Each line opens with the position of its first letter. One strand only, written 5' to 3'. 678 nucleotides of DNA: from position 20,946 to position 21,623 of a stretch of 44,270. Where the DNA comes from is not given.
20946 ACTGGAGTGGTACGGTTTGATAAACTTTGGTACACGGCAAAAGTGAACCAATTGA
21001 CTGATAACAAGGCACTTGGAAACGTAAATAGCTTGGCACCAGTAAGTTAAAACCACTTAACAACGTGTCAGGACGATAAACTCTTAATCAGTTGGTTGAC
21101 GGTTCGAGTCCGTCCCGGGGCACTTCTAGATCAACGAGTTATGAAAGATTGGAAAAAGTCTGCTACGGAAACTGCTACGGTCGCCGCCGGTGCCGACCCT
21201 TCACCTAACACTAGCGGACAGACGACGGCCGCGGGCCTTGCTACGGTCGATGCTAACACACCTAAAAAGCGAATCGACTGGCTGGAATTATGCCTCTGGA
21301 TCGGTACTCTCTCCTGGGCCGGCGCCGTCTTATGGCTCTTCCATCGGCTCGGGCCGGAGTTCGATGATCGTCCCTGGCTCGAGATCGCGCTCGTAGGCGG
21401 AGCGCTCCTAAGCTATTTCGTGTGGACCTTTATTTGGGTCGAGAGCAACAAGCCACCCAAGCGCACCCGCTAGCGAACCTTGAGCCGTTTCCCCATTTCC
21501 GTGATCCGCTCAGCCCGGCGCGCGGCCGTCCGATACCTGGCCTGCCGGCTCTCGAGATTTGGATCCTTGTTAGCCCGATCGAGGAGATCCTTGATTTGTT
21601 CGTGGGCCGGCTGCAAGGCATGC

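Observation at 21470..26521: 1683-aa polyvalent protein combining a ParB-like domain, a zincin HExxH domain and glycine-zipper-like hydrophobic segments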

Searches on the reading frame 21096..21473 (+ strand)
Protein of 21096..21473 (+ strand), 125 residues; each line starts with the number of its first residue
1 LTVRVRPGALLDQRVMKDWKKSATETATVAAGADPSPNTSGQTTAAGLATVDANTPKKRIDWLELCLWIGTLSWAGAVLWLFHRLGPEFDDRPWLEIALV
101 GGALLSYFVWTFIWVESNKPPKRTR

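Call 8: search_protein_families(library=pfam, proteins=[window:21096-21473:+], max_evalue=0.01)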
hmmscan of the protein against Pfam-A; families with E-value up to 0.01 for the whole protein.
window:21096-21473:+ (125 aa): 0 families

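Call 9: search_protein_families(library=phrogs, proteins=[window:21096-21473:+], max_evalue=0.01)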
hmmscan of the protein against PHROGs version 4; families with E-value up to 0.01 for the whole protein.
window:21096-21473:+ (125 aa): 0 families
